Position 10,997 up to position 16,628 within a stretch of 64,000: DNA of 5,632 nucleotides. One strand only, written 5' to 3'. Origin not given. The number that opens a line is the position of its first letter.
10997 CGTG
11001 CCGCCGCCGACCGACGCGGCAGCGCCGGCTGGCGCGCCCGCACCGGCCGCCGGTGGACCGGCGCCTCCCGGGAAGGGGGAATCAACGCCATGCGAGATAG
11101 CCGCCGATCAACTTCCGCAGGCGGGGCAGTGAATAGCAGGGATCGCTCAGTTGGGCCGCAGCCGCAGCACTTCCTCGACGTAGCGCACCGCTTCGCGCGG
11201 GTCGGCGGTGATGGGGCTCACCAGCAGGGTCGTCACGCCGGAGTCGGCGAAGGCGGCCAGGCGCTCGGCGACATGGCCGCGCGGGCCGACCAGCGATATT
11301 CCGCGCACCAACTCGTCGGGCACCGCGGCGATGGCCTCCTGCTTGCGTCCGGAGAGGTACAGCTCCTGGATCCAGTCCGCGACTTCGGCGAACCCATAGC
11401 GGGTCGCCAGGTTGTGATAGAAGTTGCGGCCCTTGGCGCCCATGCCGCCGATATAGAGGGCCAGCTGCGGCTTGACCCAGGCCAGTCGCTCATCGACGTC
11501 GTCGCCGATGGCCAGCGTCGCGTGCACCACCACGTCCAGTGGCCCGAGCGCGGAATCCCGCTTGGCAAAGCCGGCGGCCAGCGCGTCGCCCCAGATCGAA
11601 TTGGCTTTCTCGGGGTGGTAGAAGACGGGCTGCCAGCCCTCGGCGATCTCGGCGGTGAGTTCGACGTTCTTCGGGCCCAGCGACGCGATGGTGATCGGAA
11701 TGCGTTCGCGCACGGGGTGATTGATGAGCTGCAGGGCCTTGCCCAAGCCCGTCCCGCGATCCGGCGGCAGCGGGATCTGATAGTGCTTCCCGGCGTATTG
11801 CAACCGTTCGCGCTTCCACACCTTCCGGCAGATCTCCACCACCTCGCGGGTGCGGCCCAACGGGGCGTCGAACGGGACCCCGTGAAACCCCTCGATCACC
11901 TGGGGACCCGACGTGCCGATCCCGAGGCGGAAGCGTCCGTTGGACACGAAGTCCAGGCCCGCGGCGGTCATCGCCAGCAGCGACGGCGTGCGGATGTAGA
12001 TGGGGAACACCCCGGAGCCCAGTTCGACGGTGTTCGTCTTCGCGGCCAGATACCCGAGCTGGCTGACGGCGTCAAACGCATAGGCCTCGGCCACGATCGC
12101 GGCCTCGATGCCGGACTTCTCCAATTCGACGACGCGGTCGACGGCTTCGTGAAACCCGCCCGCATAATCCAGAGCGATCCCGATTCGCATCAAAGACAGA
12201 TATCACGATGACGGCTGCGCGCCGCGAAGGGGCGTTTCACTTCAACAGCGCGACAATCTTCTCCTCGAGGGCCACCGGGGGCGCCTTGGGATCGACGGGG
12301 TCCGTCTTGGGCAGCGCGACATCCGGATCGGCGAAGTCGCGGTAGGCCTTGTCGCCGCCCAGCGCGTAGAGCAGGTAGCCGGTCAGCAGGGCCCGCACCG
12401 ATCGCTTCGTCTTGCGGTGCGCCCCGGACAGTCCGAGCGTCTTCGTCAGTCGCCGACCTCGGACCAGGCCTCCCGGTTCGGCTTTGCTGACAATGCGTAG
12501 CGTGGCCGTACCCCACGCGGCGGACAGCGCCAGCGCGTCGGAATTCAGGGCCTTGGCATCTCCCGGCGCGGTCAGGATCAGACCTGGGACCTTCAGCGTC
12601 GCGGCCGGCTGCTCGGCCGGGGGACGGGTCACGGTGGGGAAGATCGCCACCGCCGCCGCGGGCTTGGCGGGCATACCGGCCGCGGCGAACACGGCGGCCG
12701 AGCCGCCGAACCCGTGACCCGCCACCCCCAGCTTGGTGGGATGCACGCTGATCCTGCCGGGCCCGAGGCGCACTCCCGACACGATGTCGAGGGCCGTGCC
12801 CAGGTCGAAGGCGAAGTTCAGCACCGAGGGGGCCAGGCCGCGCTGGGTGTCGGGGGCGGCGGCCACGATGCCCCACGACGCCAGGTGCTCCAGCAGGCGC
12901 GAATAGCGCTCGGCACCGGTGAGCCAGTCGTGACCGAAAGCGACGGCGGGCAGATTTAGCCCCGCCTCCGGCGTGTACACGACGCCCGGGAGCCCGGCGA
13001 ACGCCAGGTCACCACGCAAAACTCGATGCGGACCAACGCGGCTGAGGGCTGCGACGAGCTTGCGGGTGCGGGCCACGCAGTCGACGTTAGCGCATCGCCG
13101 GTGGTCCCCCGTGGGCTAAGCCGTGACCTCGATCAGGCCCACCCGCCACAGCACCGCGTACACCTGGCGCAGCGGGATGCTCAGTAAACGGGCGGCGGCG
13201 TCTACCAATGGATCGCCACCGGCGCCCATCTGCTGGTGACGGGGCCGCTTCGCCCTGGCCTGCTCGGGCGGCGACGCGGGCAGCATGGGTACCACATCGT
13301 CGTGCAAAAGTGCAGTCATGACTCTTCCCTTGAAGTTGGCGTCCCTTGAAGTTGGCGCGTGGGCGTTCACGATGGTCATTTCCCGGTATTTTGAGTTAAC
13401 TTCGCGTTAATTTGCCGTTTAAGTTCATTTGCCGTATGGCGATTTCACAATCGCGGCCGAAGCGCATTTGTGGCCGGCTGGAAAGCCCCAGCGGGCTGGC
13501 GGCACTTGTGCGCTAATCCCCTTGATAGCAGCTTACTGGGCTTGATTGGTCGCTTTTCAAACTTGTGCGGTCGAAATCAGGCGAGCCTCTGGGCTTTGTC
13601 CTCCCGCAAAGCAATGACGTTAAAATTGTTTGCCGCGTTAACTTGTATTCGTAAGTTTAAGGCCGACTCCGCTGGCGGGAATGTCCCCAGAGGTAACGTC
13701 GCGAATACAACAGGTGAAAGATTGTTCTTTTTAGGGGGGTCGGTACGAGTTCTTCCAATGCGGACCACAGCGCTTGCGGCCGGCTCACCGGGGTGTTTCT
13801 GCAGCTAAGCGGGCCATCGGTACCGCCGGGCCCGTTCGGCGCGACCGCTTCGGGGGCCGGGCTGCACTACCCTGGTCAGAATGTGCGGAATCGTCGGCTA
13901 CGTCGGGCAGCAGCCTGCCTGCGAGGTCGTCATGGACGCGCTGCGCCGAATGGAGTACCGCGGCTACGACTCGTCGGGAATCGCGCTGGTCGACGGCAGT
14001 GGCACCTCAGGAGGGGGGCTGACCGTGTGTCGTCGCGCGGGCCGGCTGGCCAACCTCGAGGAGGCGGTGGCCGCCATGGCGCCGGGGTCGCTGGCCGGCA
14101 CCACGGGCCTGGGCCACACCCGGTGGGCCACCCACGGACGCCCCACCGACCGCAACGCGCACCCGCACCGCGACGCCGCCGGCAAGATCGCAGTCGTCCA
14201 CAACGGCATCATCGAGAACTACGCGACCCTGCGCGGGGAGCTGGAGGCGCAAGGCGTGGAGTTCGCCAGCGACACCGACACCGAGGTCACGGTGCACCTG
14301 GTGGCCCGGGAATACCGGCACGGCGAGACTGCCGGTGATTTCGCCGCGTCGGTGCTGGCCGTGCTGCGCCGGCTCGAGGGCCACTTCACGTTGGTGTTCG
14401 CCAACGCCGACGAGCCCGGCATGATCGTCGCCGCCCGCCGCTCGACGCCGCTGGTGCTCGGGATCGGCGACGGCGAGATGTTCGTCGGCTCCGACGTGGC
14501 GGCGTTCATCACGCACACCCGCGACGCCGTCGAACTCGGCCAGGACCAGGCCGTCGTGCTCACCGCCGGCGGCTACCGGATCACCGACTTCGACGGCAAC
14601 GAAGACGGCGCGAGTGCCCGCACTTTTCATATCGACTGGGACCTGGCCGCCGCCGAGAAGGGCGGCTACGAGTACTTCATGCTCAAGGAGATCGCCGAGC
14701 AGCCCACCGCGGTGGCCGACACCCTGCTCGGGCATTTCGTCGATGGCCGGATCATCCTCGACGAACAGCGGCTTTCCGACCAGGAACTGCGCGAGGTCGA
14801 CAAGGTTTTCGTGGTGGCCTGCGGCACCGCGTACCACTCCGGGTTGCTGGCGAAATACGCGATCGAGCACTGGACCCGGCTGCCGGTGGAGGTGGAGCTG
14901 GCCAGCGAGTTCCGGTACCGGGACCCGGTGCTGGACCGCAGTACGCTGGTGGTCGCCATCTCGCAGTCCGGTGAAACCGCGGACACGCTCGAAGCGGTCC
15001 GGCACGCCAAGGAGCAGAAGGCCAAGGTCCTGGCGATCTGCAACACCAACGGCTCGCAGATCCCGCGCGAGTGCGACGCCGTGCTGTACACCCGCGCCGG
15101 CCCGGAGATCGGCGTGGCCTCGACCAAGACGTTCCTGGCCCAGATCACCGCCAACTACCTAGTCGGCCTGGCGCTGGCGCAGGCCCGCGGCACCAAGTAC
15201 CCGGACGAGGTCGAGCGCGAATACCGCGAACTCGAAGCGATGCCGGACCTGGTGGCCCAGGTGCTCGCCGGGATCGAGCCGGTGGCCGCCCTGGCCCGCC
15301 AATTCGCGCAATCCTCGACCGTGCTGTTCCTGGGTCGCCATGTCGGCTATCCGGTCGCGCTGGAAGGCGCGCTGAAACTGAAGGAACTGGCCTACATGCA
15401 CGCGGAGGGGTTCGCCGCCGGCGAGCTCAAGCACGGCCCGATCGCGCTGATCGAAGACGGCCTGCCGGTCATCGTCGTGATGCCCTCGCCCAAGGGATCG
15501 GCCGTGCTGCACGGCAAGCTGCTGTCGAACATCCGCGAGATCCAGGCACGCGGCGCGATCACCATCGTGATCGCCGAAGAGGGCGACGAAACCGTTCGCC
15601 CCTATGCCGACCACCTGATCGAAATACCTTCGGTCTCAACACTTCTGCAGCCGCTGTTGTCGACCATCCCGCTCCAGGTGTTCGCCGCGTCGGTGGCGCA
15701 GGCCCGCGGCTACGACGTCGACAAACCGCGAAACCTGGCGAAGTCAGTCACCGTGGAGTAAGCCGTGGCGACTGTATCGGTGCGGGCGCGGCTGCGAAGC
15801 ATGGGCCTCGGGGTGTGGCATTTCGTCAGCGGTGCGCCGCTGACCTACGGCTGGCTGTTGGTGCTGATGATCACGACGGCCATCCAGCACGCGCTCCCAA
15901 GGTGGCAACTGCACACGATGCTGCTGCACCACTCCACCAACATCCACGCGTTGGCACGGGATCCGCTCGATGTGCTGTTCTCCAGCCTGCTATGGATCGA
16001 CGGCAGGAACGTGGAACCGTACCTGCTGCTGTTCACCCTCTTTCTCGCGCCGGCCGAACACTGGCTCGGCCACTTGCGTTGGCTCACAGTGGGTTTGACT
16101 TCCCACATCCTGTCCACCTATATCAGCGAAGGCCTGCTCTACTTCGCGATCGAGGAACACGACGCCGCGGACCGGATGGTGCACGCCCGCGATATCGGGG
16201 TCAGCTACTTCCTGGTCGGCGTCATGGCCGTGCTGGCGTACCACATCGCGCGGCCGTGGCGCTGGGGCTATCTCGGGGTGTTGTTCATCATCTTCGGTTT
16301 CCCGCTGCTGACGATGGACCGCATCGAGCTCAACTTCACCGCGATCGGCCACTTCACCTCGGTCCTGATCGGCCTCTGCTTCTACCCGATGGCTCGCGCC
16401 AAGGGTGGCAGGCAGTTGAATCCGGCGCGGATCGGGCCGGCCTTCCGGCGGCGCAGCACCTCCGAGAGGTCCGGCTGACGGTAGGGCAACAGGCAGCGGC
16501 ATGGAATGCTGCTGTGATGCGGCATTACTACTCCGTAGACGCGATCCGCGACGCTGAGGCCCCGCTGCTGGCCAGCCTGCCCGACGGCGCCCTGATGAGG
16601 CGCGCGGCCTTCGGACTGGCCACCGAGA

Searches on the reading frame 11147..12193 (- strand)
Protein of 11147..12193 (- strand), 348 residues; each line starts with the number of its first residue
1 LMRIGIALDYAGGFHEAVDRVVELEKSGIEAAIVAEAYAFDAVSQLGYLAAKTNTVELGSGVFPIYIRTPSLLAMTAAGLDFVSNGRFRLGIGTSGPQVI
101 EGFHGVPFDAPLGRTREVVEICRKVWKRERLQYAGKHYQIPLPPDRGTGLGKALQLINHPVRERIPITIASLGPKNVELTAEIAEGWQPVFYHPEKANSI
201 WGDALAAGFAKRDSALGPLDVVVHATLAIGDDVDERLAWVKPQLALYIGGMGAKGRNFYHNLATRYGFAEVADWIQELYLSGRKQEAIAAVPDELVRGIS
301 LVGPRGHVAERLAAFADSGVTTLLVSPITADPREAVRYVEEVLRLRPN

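Call 85: search_protein_families(library=pfam, proteins=[window:11147-12193:-], max_evalue=0.00001)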
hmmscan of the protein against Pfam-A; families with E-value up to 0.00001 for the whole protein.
window:11147-12193:- (348 aa): 1 family
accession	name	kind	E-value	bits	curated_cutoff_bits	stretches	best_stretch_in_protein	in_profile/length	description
PF00296.26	Bac_luciferase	-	6.2e-78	262.8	27.9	1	7-321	14-313/314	Luciferase-like monooxygenase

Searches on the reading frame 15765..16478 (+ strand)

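Call 86: search_protein_families(library=pfam, proteins=[window:15765-16478:+], max_evalue=0.00001)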
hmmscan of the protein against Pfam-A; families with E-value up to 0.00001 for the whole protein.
window:15765-16478:+ (237 aa): 1 family
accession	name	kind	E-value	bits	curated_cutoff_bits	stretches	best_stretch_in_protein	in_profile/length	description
PF20401.3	Rhomboid_2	-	3e-63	213.4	27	1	20-214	2-192/194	Rhomboid-like protein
